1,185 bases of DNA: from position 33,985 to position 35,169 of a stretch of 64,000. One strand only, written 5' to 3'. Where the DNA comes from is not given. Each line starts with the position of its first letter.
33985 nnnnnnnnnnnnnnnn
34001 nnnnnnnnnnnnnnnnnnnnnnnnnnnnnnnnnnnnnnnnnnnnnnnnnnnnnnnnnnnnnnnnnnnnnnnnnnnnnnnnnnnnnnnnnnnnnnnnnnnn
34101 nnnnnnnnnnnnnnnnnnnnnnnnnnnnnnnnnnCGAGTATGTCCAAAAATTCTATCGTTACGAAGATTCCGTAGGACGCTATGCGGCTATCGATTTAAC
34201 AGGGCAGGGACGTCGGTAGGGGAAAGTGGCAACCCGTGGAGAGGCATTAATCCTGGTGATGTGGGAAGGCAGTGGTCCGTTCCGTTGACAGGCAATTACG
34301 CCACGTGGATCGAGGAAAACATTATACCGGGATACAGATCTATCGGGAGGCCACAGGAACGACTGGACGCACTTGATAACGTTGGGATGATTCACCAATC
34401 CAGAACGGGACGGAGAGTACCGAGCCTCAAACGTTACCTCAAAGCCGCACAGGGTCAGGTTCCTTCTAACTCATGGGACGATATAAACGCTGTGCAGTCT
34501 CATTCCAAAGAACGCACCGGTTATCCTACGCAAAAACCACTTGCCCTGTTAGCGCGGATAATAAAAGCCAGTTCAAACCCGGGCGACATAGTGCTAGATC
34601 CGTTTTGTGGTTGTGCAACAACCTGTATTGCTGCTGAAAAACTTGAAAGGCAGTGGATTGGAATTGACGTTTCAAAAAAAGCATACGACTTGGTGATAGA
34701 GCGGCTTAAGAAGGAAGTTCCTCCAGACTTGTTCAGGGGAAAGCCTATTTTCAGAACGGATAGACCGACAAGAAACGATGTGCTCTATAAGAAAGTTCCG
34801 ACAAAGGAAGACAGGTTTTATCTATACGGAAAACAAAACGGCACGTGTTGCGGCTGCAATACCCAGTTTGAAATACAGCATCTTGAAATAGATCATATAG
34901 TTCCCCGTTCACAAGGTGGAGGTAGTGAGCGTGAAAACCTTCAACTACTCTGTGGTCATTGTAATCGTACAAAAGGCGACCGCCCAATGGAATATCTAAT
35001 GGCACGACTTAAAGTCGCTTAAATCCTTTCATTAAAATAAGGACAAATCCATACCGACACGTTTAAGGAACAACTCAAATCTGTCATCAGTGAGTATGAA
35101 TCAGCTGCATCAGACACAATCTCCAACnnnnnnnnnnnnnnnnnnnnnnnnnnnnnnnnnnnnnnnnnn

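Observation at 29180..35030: Foreign GC-rich island carrying three defence-type genes, inserted between rpsU and a truncated hutH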

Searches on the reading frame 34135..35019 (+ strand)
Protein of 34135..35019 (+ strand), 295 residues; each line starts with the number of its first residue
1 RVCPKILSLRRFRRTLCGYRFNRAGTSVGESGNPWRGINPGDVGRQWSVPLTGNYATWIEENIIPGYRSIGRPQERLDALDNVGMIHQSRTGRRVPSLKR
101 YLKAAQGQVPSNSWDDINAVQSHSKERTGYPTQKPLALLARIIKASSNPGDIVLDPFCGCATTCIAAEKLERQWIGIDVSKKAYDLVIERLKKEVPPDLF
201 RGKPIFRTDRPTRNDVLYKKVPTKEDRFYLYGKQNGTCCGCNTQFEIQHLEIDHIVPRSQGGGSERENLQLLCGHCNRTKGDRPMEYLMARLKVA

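Call 6: search_protein_families(library=pfam, proteins=[window:34135-35019:+], max_evalue=0.01)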
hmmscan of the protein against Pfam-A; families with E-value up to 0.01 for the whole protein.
window:34135-35019:+ (295 aa): 5 families
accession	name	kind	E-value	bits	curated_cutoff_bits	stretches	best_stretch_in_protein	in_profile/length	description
PF01555.25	N6_N4_Mtase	-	4.6e-27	95.8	26.7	1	97-187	132-219/221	DNA methylase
PF01844.29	HNH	-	2.7e-13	50.3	21.4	1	238-283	1-47/47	HNH endonuclease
PF14279.12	HNH_5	-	3e-10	40.3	27.5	1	238-286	1-49/56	HNH endonuclease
PF02945.21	Endonuclease_7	-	8.2e-05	22.9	23.6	1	217-282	7-65/82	Recombination endonuclease VII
PF13395.12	HNH_4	-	0.00016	22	22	1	246-283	15-51/54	HNH endonuclease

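Call 8: search_protein_families(library=ncbifam, proteins=[window:34135-35019:+], max_evalue=0.01)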
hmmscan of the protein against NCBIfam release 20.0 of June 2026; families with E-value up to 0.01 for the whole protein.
window:34135-35019:+ (295 aa): 6 families
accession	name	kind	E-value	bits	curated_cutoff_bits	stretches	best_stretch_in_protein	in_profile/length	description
NF008572.0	PRK11524.1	equivalog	8.9e-20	71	292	1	106-192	172-257/294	adenine-specific DNA-methyltransferase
NF050803.1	DnaMtaseCcrMCaul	equivalog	2.7e-17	62.7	830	1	126-196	182-252/350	adenine-specific DNA-methyltransferase CcrM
NF010253.0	PRK13699.1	subfamily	7.5e-13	48.7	244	1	106-191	122-205/226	DNA methyltransferase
NF040563.1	guided_IscB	equivalog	2.6e-12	46.5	175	1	226-291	183-246/314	RNA-guided endonuclease IscB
NF049971.1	CRISPR_Cas9d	exception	1e-11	44.3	375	1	226-288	536-602/986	type II CRISPR RNA-guided endonuclease Cas9d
TIGR01865.2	cas_Csn1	equivalog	4e-07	28.7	100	1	223-288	561-633/1070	type II CRISPR RNA-guided endonuclease Cas9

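Call 9: search_protein_families(library=padloc, proteins=[window:34135-35019:+], max_evalue=0.01)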
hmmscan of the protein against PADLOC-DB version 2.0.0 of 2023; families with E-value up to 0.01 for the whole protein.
window:34135-35019:+ (295 aa): 89 families (the best 25 are shown)
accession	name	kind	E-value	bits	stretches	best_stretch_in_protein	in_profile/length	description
PDLC03354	MTase_II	-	9.2e-29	98.7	1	73-196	272-387/425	Type II methyltransferase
PDLC03371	MTase_II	-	5.8e-27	92.8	1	103-194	165-255/260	Type II methyltransferase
PDLC03339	MTase_II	-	3.5e-26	89.9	1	108-195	188-275/399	Type II methyltransferase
PDLC03300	MTase_II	-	1.8e-25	87.6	1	95-194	181-279/302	Type II methyltransferase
PDLC03299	MTase_II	-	2.9e-24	84.1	1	105-192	172-258/296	Type II methyltransferase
PDLC03638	MTase_III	-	2.2e-18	64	1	93-194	580-680/816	Type III methyltransferase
PDLC03216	MTase_II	-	3.5e-18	63.8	1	130-196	194-260/364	Type II methyltransferase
PDLC03738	oMTase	-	5.2e-18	62.9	1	130-192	204-266/376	orphan methyltransferase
PDLC03387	MTase_II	-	5.6e-18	63.1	1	105-198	190-282/289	Type II methyltransferase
PDLC03353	MTase_II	-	8.1e-18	62.9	1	121-193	180-252/260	Type II methyltransferase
PDLC03320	MTase_II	-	3.7e-17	60.4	1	107-193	191-276/289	Type II methyltransferase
PDLC03636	MTase_III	-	7.4e-17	59.3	1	103-195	308-409/575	Type III methyltransferase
PDLC03635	MTase_III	-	9.1e-16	55.7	1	103-194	483-575/708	Type III methyltransferase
PDLC03644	MTase_III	-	1.2e-15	55.2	1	74-194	260-396/542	Type III methyltransferase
PDLC03238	MTase_II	-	2.4e-15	54.5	1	106-193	281-365/428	Type II methyltransferase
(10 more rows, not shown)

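Call 40: find_homologous_proteins(query=window:34135-35019:+, max_evalue=1e-10)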
Query window:34135-35019:+ (295 aa): 7993 proteins with E <= 1e-10 among 8000 candidates; the best 120 are listed.
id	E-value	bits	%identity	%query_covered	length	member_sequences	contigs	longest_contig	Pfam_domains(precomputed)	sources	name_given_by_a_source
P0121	7.9e-183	625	98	92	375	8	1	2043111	PF01844.30,PF14279.13,PF01555.25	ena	-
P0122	5.3e-141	487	77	92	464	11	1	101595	PF13395.13,PF01844.30,PF02945.22,PF14279.13,PF01555.25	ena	-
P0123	5.0e-133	461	74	92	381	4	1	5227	PF01844.30,PF14279.13,PF01555.25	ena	-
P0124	1.3e-131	456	73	92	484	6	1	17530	PF13395.13,PF01844.30,PF02945.22,PF14279.13,PF01555.25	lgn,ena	-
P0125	1.7e-131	456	72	92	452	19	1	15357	PF01844.30,PF02945.22,PF14279.13,PF01555.25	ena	-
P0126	1.9e-131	456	71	92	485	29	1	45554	PF01844.30,PF02945.22,PF14279.13,PF01555.25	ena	-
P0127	4.2e-131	455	71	92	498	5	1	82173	PF01844.30,PF02945.22,PF14279.13,PF01555.25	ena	-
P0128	1.6e-128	446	71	92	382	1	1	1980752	PF13395.13,PF01844.30,PF02945.22,PF14279.13,PF01555.25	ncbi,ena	-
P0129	1.9e-128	446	74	92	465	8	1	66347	PF13395.13,PF01844.30,PF02945.22,PF14279.13,PF01555.25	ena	-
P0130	3.0e-128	445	72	92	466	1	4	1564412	PF13395.13,PF01844.30,PF02945.22,PF14279.13,PF01555.25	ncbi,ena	-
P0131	9.6e-115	401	69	87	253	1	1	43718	PF13395.13,PF01844.30,PF02945.22,PF14279.13,PF01555.25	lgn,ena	-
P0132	8.4e-111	388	61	93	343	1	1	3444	PF01844.30,PF14279.13,PF01555.25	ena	-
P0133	2.1e-102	361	63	91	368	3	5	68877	PF01844.30,PF14279.13,PF01555.25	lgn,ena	-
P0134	2.2e-101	357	57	93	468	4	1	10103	PF01844.30,PF02945.22,PF14279.13,PF01555.25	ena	-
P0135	6.5e-101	356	60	91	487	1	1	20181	PF01844.30,PF14279.13,PF01555.25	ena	-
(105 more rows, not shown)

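Call 41: find_encoding_contigs(protein=P0121, flank=10000, max_places=3)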
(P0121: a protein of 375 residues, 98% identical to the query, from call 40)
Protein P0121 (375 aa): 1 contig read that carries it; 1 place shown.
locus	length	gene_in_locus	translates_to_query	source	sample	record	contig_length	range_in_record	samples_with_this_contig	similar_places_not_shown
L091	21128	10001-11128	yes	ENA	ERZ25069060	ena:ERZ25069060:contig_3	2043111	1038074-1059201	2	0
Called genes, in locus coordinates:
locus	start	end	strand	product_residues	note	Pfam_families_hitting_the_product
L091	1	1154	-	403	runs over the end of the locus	PF13486:Dehalogenase (weak), PF12838:Fer4_7 (weak), PF13484:Fer4_16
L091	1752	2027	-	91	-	-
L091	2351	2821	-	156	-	PF00027:cNMP_binding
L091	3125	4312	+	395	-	PF01551:Peptidase_M23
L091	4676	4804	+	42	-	PF01165:Ribosomal_S21 (weak)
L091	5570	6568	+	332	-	-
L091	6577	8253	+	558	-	PF13304:AAA_21 (weak)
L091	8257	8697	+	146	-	PF04326:SLFN_AlbA_2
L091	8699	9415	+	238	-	PF13749:HATPase_c_4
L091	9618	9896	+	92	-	-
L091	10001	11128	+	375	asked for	PF01555:N6_N4_Mtase, PF01844:HNH, PF14279:HNH_5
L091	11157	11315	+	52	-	-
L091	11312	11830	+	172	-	PF00221:Lyase_aromatic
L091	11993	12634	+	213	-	PF00753:Lactamase_B (weak)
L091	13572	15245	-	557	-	-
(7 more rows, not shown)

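Call 42: find_encoding_contigs(protein=P0122, flank=10000, max_places=2)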
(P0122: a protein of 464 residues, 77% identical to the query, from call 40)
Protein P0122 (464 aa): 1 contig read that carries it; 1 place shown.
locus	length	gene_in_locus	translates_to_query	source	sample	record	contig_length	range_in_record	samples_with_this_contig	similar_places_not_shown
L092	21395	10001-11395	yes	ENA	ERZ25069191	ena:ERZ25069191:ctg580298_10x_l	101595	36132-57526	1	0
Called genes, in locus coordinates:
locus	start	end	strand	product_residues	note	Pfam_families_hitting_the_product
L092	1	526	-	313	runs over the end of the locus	PF12760:Zn_ribbon_IS1595, PF12762:DDE_Tnp_IS1595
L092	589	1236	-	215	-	-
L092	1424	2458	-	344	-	-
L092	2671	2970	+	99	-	-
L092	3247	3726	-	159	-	-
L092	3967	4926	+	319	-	-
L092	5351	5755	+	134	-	-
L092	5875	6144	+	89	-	-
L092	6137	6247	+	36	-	-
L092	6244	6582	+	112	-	-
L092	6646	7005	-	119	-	-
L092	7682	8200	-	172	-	-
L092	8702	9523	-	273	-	PF10987:DUF2806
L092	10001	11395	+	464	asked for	PF01555:N6_N4_Mtase, PF02945:Endonuclease_7 (weak), PF01844:HNH, PF13395:HNH_4 (weak), PF14279:HNH_5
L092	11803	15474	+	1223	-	PF13289:SIR2_2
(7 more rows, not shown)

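Call 53: search_protein_families(library=ncbifam, proteins=[P0251], max_evalue=0.01)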
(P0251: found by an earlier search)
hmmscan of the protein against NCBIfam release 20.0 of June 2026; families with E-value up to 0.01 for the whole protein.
P0251 (491 aa): 6 families
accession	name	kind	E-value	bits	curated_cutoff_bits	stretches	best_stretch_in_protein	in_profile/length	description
NF008572.0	PRK11524.1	equivalog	1.2e-31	109.9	292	2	292-378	172-257/294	adenine-specific DNA-methyltransferase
NF050803.1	DnaMtaseCcrMCaul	equivalog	2.2e-19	69.6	830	1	312-382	182-252/350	adenine-specific DNA-methyltransferase CcrM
NF010253.0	PRK13699.1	subfamily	4.1e-14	52.8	244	1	291-377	121-205/226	DNA methyltransferase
NF040563.1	guided_IscB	equivalog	2.6e-11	43.2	175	1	412-476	183-245/314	RNA-guided endonuclease IscB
NF049971.1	CRISPR_Cas9d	exception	5.4e-11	41.9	375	1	413-474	537-602/986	type II CRISPR RNA-guided endonuclease Cas9d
TIGR01865.2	cas_Csn1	equivalog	1.7e-07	29.9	100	1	409-474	561-633/1070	type II CRISPR RNA-guided endonuclease Cas9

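Call 54: search_protein_families(library=pfam, proteins=[P0251], max_evalue=1)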
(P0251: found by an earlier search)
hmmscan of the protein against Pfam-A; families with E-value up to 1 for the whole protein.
P0251 (491 aa): 10 families
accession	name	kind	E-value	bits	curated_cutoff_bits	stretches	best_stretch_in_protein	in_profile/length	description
PF01555.25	N6_N4_Mtase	-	3.1e-42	145.5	26.7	1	26-373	1-219/221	DNA methylase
PF01844.29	HNH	-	5.8e-12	46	21.4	1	424-469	1-47/47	HNH endonuclease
PF14279.12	HNH_5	-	3.2e-10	40.2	27.5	1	424-475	1-52/56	HNH endonuclease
PF02945.21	Endonuclease_7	-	0.00038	20.7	23.6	1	403-469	7-66/82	Recombination endonuclease VII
PF13395.12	HNH_4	-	0.001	19.4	22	1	432-469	15-51/54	HNH endonuclease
PF03602.21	Cons_hypoth95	-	0.018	15.2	24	1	22-39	110-127/182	Conserved hypothetical protein 95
PF02086.21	MethyltransfD12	-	0.018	15.2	22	0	24-42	174-195/253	D12 class N6 adenine-specific DNA methyltransferase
PF05724.17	TPMT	-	0.066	13.3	26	1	308-371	9-73/218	Thiopurine S-methyltransferase (TPMT)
PF03450.22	CO_deh_flav_C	-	0.12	12.9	25.5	1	343-394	36-88/102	CO dehydrogenase flavoprotein C-terminal domain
PF13847.12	Methyltransf_31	-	0.21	11.7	27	1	335-369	3-40/145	Methyltransferase domain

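Call 74: search_protein_families(library=padloc, proteins=[P0251], max_evalue=0.001)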
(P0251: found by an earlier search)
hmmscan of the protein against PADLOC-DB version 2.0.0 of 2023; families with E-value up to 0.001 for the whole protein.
P0251 (491 aa): 76 families (the best 25 are shown)
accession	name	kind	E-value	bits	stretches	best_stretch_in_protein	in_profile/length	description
PDLC03354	MTase_II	-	2.1e-62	209.5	2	254-382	267-387/425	Type II methyltransferase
PDLC03339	MTase_II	-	1.3e-54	183.5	3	290-383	184-277/399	Type II methyltransferase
PDLC03300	MTase_II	-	3.3e-44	149.2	2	282-380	182-279/302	Type II methyltransferase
PDLC03299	MTase_II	-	5.8e-38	129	3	291-378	172-258/296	Type II methyltransferase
PDLC03636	MTase_III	-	5.1e-36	122.6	1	96-381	96-409/575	Type III methyltransferase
PDLC03371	MTase_II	-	1.3e-34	118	2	290-380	166-255/260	Type II methyltransferase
PDLC03644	MTase_III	-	1.5e-34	117.6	1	67-381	77-397/542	Type III methyltransferase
PDLC03638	MTase_III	-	8.8e-32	108.3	1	97-381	432-681/816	Type III methyltransferase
PDLC03635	MTase_III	-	4.4e-30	103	2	288-381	482-576/708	Type III methyltransferase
PDLC03633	MTase_III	-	1.3e-27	94.8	2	312-377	288-353/616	Type III methyltransferase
PDLC03641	MTase_III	-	9.9e-27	91.8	1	12-358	110-433/657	Type III methyltransferase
PDLC03320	MTase_II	-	1.6e-22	78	1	293-379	191-276/289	Type II methyltransferase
PDLC03265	MTase_II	-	2.7e-22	77.6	2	301-378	252-329/333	Type II methyltransferase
PDLC03216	MTase_II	-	3.7e-22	76.8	1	316-382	194-260/364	Type II methyltransferase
PDLC03634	MTase_III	-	6.8e-22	76.1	1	14-352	102-425/621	Type III methyltransferase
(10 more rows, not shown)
